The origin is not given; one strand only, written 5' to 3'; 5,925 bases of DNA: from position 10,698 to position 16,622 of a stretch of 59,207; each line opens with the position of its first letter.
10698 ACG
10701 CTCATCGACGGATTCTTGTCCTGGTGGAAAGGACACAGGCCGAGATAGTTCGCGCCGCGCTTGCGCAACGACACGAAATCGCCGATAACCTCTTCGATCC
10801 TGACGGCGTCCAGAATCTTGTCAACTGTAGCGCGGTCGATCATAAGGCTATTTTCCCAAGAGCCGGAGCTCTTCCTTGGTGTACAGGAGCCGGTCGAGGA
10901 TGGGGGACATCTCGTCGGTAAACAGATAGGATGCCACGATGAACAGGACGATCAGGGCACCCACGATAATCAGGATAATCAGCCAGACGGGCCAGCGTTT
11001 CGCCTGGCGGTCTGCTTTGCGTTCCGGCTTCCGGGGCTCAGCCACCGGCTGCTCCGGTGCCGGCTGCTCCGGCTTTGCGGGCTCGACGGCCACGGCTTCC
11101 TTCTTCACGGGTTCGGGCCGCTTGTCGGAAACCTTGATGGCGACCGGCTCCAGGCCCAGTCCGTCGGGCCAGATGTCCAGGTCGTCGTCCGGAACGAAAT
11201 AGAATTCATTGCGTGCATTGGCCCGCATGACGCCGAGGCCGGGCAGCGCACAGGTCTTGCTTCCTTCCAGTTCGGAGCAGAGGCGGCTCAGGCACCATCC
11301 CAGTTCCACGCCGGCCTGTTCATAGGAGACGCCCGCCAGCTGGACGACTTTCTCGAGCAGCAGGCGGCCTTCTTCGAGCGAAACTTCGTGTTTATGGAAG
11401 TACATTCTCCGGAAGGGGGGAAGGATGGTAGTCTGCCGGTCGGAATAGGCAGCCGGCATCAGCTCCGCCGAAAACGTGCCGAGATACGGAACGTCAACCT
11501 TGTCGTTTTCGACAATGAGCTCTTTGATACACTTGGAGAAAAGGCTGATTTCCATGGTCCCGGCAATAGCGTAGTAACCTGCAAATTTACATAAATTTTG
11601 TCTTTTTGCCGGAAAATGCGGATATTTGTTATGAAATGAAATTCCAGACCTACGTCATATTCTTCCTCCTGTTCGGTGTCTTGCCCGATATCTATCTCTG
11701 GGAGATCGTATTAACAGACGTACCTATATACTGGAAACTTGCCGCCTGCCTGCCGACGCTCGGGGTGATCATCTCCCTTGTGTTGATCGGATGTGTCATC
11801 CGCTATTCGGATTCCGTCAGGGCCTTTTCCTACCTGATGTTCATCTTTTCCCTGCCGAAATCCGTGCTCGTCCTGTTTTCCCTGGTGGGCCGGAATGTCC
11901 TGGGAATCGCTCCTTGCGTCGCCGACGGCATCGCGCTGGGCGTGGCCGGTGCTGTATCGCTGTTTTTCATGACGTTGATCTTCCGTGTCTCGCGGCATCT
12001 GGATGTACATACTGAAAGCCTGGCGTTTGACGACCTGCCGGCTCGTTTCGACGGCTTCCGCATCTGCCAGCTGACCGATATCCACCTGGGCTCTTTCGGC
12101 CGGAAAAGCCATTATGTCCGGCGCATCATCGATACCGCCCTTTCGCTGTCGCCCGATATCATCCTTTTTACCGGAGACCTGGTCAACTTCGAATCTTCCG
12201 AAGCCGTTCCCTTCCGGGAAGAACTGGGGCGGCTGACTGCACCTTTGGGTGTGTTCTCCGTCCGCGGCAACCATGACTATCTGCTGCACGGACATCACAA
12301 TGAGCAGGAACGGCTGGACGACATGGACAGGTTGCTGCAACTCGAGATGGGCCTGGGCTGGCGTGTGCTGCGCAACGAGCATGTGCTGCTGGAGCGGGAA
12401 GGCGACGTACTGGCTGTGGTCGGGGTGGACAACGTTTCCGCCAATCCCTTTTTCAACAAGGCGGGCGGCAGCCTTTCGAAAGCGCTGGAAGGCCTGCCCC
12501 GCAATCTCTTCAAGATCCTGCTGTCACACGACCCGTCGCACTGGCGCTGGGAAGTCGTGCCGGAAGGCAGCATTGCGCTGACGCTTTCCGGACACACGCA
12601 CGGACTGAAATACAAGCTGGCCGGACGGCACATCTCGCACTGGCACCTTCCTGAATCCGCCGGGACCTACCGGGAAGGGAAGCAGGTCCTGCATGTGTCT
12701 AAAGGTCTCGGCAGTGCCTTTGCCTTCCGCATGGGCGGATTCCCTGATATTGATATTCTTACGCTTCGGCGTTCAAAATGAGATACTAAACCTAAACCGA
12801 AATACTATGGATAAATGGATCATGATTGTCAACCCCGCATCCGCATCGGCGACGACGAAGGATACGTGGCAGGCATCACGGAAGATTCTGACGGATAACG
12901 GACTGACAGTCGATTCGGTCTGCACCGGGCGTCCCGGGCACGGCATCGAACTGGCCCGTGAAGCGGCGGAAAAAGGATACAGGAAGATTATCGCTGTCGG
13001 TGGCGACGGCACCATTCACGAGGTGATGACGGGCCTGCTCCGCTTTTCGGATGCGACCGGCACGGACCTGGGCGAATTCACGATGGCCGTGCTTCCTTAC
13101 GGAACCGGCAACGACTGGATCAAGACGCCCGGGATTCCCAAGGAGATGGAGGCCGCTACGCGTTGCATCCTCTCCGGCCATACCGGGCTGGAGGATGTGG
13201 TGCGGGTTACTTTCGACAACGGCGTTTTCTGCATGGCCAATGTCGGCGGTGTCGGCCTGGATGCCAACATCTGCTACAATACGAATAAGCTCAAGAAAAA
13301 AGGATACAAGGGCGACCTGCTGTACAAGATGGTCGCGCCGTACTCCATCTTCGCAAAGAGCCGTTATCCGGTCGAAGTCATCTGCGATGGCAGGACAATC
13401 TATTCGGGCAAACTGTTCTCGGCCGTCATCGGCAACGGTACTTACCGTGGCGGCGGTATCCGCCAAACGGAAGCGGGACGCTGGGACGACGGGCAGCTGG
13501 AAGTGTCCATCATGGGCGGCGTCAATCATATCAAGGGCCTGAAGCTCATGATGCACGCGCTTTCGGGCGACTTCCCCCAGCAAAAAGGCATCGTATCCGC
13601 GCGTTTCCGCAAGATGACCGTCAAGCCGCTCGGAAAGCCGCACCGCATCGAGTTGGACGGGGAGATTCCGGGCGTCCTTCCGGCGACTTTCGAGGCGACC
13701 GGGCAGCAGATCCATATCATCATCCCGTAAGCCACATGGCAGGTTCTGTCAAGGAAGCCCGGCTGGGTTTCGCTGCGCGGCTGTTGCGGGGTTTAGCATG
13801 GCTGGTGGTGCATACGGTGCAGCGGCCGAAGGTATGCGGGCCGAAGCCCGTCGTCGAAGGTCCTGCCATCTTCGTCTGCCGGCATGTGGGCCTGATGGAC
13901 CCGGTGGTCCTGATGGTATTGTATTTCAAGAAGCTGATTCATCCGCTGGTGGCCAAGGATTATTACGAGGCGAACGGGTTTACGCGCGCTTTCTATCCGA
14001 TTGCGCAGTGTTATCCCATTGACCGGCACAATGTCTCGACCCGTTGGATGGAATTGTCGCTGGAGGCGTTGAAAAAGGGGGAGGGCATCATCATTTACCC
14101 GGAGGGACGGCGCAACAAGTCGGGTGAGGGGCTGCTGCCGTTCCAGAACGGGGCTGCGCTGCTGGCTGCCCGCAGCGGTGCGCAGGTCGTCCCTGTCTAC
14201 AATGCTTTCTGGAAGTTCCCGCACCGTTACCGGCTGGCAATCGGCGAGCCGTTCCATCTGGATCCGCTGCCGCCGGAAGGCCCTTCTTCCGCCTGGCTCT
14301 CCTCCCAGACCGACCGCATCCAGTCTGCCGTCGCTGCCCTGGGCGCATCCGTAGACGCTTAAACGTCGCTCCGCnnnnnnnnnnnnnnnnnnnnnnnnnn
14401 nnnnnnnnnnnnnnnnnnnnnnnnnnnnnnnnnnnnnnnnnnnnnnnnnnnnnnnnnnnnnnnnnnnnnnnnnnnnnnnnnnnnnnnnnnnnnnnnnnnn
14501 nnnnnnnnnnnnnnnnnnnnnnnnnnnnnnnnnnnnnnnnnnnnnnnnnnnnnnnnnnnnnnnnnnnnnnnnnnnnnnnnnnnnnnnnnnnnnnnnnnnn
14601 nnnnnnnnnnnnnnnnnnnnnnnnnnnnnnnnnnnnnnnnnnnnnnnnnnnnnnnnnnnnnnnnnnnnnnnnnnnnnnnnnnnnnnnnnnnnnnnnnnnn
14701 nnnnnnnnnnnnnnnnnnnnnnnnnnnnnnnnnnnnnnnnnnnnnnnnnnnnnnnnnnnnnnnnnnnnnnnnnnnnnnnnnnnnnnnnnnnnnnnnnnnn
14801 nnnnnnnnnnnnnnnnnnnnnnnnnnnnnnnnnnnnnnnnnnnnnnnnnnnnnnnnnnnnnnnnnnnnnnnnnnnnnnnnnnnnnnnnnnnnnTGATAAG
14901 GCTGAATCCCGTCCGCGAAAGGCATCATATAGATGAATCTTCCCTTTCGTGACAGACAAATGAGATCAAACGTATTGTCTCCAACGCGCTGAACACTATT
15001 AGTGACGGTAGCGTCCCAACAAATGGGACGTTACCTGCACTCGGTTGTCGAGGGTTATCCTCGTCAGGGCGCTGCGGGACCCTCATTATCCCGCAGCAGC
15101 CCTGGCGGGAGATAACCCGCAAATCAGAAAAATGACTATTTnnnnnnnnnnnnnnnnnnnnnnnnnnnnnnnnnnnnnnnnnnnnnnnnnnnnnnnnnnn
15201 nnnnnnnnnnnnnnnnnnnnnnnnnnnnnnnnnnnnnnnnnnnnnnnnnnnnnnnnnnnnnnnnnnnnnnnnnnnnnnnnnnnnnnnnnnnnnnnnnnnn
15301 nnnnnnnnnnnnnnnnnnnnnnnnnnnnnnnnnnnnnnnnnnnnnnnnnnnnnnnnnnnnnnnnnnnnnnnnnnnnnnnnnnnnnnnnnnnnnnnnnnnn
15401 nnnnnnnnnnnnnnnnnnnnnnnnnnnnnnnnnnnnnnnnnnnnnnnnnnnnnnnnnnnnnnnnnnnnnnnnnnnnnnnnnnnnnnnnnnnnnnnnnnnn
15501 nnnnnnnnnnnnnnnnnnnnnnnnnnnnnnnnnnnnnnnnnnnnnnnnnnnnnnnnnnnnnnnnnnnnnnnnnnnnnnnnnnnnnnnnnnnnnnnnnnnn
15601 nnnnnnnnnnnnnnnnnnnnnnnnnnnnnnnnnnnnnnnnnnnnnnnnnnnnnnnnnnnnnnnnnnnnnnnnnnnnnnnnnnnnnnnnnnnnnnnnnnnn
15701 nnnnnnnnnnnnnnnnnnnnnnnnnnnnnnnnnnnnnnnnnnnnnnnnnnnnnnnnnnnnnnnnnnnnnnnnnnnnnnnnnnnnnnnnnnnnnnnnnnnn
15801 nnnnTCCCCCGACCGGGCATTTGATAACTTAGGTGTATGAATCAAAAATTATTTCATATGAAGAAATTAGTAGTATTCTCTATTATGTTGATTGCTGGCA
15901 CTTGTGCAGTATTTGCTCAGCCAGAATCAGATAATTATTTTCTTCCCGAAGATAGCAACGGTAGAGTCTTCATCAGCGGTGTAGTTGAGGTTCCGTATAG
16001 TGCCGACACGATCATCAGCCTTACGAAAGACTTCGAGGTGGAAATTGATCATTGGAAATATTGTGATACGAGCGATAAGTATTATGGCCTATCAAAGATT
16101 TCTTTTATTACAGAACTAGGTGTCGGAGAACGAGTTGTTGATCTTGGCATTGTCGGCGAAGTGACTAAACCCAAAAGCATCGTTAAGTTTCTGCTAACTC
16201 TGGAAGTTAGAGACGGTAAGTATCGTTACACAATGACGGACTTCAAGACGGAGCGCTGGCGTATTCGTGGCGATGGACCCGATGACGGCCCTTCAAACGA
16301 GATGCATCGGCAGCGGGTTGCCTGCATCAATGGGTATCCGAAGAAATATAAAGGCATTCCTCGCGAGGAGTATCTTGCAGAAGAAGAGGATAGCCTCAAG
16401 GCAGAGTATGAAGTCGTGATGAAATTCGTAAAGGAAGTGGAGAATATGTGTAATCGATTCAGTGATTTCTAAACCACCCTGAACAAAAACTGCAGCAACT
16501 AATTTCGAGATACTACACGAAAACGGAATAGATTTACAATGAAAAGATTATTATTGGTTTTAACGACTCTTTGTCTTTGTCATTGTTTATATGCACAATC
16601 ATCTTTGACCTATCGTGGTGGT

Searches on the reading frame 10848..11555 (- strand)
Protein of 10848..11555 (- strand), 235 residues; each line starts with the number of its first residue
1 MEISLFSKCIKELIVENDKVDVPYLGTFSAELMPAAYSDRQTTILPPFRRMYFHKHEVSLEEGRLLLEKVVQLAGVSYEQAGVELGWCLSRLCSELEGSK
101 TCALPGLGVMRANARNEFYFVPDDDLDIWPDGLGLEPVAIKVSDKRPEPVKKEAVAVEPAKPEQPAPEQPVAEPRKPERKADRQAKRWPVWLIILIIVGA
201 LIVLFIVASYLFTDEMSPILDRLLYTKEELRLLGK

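Call 11: search_protein_families(library=pfam, proteins=[window:10848-11555:-], max_evalue=0.01)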
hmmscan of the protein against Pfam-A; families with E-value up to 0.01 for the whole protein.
window:10848-11555:- (235 aa): 5 families
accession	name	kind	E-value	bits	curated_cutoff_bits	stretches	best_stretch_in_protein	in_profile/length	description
PF18174.6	HU-CCDC81_bac_1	-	9.6e-09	35.5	26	1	7-54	5-52/59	CCDC81-like prokaryotic HU domain 1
PF18175.6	HU-CCDC81_bac_2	-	5.5e-07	29.8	35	1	65-125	2-62/70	CCDC81-like prokaryotic HU domain 2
PF09850.14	DotU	-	0.0048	17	27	1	164-210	156-204/205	Type VI secretion system protein DotU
PF17093.10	PBP_N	-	0.0057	17.2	30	1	144-208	39-101/138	Penicillin-binding protein N-terminus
PF19779.4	DUF6264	-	0.0084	16.7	31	0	148-211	30-95/183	Family of unknown function (DUF6264)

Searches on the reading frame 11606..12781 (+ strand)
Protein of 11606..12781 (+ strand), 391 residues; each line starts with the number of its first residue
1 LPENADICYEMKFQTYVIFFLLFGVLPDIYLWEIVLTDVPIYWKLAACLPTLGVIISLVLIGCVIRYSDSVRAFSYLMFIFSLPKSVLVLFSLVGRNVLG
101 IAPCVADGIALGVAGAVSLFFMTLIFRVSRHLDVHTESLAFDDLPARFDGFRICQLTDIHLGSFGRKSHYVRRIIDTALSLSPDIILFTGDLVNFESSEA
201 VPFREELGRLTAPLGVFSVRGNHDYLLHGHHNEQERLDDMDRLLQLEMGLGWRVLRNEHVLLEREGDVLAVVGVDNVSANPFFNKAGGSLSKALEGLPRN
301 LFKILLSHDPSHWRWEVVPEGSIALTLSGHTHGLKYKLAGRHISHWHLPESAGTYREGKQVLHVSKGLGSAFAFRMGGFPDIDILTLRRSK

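Call 11: search_protein_families(library=pfam, proteins=[window:11606-12781:+], max_evalue=0.01)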
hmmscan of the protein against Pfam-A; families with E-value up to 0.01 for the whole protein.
window:11606-12781:+ (391 aa): 2 families
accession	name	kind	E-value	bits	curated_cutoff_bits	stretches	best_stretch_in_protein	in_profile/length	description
PF00149.33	Metallophos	-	4.5e-13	50.5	21.5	1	151-333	1-190/191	Calcineurin-like phosphoesterase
PF12850.12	Metallophos_2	-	3.8e-05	24.2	27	1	152-261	2-60/154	Calcineurin-like phosphoesterase superfamily domain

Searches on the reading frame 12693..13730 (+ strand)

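Call 11: search_protein_families(library=pfam, proteins=[window:12693-13730:+], max_evalue=0.01)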
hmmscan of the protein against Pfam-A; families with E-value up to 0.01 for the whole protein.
window:12693-13730:+ (345 aa): 2 families
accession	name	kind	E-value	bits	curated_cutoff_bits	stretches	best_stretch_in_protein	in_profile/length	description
PF00781.29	DAGK_cat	-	2.2e-27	95.6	23.6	1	41-171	1-124/125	Diacylglycerol kinase catalytic domain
PF19279.4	YegS_C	-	4e-13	49.8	27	1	187-343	5-157/158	YegS C-terminal NAD kinase beta sandwich-like domain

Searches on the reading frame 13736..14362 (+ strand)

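Call 11: search_protein_families(library=pfam, proteins=[window:13736-14362:+], max_evalue=0.01)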
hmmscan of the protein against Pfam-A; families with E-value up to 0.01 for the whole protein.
window:13736-14362:+ (208 aa): 1 family
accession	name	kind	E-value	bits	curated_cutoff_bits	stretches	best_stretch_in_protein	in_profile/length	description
PF01553.26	Acyltransferase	-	2.6e-18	66.5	23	1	33-155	4-130/132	Acyltransferase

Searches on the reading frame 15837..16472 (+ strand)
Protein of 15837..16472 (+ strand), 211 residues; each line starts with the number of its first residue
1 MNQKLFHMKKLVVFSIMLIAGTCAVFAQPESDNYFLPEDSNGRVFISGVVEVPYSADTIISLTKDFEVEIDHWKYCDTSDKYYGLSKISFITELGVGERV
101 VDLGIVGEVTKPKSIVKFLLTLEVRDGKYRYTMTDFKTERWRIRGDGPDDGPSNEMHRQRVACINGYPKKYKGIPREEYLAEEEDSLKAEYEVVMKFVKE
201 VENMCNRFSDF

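Call 11: search_protein_families(library=pfam, proteins=[window:15837-16472:+], max_evalue=0.01)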
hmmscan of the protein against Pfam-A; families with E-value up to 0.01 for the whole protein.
window:15837-16472:+ (211 aa): 1 family
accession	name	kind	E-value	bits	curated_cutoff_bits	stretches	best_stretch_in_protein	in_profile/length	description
PF14730.11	DUF4468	-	0.0086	16.9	22.6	0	114-137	66-89/92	Domain of unknown function (DUF4468) with TBP-like fold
